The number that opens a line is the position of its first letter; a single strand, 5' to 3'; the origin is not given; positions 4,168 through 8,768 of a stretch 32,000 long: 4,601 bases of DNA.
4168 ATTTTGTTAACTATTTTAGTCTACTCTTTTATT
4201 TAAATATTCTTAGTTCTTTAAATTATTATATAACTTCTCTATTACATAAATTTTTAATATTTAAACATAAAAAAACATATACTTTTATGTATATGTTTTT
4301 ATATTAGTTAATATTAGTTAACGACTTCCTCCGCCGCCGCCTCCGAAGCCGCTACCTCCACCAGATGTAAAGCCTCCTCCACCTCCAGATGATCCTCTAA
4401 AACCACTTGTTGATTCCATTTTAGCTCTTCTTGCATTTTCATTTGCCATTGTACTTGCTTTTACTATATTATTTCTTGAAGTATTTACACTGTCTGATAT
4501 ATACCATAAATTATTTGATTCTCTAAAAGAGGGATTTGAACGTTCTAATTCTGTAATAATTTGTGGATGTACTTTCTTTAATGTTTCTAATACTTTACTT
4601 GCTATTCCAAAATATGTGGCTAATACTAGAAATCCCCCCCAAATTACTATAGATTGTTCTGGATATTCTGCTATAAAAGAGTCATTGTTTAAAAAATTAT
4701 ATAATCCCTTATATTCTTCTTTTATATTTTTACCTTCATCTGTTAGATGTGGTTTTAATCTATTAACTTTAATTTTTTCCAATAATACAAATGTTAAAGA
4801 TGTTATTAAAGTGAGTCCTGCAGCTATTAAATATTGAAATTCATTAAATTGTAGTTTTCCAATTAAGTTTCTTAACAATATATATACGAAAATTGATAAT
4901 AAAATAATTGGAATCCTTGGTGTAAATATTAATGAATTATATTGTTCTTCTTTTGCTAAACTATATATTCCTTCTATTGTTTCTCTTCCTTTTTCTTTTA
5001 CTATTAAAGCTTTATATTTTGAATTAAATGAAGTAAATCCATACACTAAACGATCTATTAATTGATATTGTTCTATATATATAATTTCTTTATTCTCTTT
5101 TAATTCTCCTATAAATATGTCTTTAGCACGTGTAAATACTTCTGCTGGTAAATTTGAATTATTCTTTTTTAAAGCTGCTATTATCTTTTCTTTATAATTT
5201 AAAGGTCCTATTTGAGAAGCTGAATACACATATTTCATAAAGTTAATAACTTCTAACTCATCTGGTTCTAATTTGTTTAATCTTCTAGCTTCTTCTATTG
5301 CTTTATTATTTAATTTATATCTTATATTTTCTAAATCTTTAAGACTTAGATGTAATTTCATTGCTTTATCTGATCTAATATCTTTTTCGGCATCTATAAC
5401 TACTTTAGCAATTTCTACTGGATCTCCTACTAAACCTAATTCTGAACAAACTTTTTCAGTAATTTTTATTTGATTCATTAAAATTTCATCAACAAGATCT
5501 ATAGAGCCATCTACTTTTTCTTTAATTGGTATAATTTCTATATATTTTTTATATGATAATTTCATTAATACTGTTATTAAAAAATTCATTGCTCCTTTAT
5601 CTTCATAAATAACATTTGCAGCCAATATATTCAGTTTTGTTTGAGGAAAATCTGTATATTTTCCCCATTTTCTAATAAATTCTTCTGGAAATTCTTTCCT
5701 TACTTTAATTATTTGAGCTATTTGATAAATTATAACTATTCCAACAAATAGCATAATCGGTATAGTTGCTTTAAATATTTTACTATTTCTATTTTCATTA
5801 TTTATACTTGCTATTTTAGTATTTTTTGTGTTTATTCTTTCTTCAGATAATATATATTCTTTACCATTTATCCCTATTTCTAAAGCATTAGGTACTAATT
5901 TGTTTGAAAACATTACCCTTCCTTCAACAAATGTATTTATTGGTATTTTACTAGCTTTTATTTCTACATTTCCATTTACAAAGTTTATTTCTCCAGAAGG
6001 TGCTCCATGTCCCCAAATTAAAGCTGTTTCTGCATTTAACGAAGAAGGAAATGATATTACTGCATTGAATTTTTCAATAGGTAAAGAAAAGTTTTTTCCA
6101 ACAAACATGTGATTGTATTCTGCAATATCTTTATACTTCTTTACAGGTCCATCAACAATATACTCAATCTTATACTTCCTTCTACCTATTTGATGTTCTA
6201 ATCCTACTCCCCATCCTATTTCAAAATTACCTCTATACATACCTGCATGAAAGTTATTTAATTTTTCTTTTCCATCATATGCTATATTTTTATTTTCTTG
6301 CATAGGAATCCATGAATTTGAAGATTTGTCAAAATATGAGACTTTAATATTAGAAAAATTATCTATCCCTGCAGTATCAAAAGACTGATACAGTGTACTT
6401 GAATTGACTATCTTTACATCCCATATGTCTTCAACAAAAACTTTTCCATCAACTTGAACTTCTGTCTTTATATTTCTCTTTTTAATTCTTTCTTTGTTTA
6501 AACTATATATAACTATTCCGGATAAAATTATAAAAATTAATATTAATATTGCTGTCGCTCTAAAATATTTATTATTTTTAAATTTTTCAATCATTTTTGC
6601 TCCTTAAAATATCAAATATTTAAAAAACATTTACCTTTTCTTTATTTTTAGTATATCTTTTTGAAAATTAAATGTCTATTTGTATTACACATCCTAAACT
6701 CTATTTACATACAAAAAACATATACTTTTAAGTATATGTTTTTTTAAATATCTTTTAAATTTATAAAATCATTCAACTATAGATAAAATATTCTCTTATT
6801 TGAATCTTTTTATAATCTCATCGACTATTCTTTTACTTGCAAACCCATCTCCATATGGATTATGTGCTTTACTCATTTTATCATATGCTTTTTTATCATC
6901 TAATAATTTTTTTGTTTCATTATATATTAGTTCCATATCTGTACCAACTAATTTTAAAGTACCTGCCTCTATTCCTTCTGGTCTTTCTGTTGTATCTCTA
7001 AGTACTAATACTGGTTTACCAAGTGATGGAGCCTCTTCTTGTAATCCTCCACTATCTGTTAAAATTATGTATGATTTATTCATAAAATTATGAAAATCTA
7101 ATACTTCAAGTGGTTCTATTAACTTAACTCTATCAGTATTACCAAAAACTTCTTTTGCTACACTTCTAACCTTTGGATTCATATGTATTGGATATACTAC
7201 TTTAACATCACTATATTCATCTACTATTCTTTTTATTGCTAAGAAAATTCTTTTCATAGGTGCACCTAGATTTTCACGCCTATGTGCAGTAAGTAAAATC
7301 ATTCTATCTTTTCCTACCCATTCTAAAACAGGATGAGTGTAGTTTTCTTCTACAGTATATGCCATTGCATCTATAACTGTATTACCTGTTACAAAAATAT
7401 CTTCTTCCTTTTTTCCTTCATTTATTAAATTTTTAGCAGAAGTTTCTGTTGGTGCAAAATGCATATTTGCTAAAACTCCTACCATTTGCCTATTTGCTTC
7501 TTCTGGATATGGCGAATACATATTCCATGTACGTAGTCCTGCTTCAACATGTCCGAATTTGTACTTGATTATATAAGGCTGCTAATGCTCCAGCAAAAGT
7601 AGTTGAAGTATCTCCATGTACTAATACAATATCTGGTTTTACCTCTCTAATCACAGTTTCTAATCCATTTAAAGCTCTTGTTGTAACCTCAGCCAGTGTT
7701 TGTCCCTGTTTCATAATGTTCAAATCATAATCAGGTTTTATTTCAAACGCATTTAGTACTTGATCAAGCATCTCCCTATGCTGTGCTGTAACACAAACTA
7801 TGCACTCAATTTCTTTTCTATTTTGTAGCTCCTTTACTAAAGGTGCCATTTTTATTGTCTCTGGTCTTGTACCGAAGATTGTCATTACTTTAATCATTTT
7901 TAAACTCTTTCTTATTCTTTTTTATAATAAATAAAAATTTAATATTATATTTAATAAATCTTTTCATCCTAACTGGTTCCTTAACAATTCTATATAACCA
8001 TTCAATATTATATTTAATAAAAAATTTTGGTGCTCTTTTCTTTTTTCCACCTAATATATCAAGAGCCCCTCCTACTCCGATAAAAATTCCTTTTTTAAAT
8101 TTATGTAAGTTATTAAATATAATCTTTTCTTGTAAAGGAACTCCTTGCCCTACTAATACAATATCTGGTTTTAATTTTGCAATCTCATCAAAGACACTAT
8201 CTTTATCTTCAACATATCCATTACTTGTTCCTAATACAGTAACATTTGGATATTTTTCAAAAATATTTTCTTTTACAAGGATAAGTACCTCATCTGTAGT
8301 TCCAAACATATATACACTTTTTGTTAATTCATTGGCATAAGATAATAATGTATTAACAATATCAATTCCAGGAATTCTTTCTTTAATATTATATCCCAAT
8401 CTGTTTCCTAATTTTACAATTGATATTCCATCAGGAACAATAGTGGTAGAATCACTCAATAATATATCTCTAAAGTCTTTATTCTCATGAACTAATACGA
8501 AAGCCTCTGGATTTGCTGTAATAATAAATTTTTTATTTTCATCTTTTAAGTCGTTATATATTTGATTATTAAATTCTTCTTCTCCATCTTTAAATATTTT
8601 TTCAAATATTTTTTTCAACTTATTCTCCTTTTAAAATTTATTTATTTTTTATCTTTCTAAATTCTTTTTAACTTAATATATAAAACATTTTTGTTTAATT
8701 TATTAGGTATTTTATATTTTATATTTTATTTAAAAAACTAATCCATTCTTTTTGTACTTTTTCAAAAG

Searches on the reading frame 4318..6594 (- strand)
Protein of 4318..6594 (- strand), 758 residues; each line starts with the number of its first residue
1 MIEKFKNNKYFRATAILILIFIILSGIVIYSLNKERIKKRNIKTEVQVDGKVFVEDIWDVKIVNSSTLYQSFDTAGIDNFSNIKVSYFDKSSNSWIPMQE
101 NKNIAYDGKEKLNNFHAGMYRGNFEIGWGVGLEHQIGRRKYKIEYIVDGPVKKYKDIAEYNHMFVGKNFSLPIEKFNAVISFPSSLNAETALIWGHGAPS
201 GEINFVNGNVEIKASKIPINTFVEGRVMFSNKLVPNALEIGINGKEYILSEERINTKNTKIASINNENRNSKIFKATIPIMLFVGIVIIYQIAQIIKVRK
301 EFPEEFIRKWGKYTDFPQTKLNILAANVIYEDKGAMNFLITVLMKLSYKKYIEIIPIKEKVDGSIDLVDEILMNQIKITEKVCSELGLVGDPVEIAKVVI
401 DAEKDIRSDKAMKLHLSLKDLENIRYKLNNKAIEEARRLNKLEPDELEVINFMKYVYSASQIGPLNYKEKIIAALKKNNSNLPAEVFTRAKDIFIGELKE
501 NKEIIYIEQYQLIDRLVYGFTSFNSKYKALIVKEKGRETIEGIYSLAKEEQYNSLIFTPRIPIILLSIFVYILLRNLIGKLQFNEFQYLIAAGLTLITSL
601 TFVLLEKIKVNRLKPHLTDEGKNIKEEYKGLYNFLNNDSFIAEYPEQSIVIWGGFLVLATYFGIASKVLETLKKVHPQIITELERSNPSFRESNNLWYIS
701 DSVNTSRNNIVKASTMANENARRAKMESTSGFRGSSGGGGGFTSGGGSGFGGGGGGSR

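Call 7: search_protein_families(library=pfam, proteins=[window:4318-6594:-], max_evalue=0.001)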
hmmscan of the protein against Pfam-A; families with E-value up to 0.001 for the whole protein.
window:4318-6594:- (758 aa): 2 families
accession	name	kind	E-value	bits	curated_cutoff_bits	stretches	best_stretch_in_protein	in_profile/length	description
PF09972.14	DUF2207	-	2.3e-18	67.5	24.4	1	36-229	1-172/172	Predicted membrane protein (DUF2207) N-terminal domain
PF20990.2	DUF2207_C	-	9.5e-16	58.7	33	1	313-672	4-247/247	Predicted membrane protein (DUF2207) C-terminal domain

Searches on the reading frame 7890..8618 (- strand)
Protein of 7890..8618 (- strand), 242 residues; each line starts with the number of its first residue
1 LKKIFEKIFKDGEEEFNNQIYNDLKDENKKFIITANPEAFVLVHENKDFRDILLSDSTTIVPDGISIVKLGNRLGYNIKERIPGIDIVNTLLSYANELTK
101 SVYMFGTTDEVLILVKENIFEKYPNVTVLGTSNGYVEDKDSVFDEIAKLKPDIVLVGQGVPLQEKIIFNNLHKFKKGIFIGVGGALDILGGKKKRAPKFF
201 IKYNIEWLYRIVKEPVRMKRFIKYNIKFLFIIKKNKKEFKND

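Call 7: search_protein_families(library=pfam, proteins=[window:7890-8618:-], max_evalue=0.001)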
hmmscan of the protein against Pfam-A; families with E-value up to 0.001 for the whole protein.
window:7890-8618:- (242 aa): 1 family
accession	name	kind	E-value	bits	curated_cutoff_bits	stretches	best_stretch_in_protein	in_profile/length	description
PF03808.19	Glyco_tran_WecG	-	2.7e-49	167.6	27.4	1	58-221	2-167/168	Glycosyl transferase WecG/TagA/CpsF family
